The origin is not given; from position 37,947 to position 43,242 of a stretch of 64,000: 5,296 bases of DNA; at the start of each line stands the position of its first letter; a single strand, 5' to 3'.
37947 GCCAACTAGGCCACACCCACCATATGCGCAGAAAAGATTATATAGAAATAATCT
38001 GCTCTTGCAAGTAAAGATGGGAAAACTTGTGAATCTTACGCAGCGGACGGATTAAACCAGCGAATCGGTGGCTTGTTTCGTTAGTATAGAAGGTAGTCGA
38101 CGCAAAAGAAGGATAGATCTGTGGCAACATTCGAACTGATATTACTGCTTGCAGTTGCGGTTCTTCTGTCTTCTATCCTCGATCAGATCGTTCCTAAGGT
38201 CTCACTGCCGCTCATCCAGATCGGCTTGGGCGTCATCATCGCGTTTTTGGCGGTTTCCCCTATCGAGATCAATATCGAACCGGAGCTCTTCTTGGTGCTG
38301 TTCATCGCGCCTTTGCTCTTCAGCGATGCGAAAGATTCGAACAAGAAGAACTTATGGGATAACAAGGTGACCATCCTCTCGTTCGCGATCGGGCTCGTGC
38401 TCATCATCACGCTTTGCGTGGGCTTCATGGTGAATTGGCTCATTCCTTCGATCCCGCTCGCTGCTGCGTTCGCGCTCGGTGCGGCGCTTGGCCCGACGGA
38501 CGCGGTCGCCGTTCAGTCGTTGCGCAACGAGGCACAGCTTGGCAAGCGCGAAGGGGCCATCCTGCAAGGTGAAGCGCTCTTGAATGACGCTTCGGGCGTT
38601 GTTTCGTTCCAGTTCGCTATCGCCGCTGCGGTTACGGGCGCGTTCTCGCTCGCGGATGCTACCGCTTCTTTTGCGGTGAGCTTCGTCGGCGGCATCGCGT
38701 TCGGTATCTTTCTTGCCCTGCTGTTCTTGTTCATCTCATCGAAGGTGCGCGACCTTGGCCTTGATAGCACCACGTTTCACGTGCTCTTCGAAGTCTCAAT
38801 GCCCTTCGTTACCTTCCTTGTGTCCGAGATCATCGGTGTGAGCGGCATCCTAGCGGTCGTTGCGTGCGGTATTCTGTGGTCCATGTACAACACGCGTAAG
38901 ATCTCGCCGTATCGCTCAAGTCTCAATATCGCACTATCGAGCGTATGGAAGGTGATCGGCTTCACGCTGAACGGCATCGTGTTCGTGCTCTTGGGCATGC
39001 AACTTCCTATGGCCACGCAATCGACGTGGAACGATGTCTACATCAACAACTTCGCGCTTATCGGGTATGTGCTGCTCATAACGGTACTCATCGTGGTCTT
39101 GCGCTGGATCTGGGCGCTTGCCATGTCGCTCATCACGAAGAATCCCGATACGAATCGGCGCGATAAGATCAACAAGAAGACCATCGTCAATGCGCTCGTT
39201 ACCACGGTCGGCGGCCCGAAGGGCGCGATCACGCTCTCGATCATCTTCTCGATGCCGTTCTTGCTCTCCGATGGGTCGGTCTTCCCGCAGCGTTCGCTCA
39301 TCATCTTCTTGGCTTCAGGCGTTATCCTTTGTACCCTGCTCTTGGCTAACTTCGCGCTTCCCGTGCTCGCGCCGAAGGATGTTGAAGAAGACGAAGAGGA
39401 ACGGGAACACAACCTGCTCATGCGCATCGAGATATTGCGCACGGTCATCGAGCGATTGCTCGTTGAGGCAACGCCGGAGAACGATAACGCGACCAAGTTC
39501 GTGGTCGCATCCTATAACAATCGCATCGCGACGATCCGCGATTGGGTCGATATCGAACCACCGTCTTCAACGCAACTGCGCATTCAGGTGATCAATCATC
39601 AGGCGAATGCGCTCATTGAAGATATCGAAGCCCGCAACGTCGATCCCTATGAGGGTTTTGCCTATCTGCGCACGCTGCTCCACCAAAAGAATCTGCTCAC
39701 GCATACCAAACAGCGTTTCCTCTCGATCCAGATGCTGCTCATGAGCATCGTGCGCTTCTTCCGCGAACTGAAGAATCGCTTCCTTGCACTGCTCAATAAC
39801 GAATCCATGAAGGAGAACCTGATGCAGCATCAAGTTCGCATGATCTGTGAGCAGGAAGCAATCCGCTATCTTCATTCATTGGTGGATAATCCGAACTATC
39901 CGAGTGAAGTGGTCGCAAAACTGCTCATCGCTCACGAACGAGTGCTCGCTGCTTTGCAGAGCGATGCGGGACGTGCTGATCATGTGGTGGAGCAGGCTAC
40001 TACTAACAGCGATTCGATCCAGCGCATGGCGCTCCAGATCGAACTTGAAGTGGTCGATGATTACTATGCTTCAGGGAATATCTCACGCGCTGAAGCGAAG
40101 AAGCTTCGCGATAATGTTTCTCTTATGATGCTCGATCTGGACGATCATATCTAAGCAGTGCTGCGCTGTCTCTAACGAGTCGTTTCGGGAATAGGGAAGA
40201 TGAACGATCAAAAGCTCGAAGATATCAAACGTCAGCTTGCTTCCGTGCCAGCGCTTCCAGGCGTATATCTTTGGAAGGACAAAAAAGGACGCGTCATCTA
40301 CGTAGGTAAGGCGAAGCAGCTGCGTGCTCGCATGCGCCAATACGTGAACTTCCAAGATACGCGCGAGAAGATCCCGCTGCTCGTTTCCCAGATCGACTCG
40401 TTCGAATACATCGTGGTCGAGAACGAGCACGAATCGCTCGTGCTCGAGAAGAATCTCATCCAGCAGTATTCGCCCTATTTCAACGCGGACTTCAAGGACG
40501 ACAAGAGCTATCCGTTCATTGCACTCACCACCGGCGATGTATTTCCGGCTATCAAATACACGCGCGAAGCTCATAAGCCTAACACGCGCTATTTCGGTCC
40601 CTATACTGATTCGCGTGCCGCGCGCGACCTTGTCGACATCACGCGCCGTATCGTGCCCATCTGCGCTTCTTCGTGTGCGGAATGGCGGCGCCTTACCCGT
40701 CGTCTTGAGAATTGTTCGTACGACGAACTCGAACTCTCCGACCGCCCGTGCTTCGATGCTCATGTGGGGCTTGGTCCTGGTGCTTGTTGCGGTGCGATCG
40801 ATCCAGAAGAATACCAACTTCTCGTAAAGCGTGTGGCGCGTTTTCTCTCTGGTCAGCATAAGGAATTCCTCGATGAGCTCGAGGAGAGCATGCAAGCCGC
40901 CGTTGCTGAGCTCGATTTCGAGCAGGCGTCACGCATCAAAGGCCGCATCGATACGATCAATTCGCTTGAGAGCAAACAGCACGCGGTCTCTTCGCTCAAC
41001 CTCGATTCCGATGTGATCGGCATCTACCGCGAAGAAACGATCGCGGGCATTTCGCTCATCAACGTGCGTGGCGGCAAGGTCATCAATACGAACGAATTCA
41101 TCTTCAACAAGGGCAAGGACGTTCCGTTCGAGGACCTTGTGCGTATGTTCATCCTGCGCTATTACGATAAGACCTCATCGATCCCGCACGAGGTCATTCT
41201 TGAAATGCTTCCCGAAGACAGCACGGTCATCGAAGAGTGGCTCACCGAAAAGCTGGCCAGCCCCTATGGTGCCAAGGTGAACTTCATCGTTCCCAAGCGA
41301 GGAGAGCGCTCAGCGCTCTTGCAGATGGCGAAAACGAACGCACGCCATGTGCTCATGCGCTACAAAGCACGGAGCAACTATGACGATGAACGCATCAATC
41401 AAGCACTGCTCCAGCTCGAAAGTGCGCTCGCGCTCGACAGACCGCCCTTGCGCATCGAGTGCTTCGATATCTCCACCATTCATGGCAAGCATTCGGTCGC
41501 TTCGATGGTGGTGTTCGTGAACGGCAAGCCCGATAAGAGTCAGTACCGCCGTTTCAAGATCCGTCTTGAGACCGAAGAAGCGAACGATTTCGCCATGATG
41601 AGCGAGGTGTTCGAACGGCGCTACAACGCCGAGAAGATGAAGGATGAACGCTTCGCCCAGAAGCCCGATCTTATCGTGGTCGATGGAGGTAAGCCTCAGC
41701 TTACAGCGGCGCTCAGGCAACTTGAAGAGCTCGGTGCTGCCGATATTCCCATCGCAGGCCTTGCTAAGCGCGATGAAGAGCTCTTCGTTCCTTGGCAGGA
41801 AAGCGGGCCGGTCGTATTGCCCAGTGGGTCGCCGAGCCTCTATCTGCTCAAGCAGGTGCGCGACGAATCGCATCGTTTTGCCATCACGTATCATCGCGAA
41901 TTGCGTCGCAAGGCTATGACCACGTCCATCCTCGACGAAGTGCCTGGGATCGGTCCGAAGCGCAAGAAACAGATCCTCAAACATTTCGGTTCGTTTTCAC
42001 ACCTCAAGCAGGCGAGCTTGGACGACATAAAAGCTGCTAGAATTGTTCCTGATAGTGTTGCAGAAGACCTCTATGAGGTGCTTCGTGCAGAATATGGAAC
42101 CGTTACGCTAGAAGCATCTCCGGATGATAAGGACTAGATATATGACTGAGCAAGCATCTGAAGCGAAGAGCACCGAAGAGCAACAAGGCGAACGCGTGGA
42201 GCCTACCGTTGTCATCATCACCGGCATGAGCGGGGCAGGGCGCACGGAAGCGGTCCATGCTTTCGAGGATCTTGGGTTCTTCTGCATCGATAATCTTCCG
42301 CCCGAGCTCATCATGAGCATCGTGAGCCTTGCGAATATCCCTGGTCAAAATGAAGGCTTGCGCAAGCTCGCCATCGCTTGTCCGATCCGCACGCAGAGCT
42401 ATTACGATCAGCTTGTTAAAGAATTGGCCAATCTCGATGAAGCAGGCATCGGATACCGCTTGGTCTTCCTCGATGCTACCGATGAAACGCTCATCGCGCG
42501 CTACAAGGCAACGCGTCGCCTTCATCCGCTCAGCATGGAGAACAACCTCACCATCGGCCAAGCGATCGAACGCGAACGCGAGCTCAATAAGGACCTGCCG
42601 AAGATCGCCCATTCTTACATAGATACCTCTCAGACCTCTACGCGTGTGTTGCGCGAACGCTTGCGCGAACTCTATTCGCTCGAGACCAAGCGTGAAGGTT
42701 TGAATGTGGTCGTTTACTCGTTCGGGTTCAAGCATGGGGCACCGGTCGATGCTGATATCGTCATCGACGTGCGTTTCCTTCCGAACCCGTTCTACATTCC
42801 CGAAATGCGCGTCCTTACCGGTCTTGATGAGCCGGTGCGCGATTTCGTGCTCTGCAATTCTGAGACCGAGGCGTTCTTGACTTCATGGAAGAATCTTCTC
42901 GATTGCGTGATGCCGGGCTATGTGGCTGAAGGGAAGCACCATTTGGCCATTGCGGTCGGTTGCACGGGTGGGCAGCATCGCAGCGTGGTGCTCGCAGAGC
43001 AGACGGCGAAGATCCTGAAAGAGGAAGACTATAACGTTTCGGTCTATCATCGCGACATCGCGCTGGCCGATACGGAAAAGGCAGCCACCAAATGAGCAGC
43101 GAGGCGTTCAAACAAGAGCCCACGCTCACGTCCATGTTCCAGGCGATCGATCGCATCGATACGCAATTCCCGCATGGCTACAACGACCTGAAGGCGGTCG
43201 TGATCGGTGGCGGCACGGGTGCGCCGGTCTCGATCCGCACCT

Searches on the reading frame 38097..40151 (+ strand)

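Call 57: search_protein_families(library=pfam, proteins=[window:38097-40151:+], max_evalue=0.00001)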
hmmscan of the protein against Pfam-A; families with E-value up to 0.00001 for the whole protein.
window:38097-40151:+ (685 aa): 1 family
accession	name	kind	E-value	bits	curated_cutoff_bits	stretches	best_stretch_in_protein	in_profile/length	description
PF00999.27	Na_H_Exchanger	-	3.4e-52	178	26.2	1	23-423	9-371/375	Sodium/hydrogen exchanger, transmembrane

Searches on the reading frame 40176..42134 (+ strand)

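Call 57: search_protein_families(library=pfam, proteins=[window:40176-42134:+], max_evalue=0.00001)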
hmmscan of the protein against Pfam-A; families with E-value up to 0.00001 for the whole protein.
window:40176-42134:+ (653 aa): 4 families
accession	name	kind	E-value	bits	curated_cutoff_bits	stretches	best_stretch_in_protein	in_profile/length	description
PF08459.17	UvrC_RNaseH_dom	-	4.7e-53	179.7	22.3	1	416-570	2-159/159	UvrC RNAse H endonuclease domain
PF22920.2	UvrC_RNaseH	-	6.9e-30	103.8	24.3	1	277-395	1-115/116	UvrC Ribonuclease H-like domain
PF01541.30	GIY-YIG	-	2.4e-08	34.6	22.6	1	29-100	3-74/78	GIY-YIG catalytic domain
PF02151.25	UVR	-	4.5e-06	26.7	21.5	1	229-258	1-30/36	UvrB/uvrC motif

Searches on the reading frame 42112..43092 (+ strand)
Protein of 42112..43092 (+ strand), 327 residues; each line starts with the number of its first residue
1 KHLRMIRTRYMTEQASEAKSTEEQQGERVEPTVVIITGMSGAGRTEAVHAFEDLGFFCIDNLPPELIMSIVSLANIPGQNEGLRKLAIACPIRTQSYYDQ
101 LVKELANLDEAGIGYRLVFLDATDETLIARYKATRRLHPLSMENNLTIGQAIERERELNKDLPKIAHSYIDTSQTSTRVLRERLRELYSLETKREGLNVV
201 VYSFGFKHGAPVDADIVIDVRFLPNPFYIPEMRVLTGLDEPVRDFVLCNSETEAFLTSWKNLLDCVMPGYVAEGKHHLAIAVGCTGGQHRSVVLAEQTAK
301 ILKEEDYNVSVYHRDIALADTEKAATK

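Call 57: search_protein_families(library=pfam, proteins=[window:42112-43092:+], max_evalue=0.00001)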
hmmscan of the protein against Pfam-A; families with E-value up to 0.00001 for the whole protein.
window:42112-43092:+ (327 aa): 2 families
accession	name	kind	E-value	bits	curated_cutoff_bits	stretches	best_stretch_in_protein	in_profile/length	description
PF22740.1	PapZ_C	-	2.3e-46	157.3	27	1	198-316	2-120/121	RapZ C-terminal domain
PF03668.21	RapZ-like_N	-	2.8e-41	141.3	25.4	1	33-188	3-154/158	RapZ-like N-terminal domain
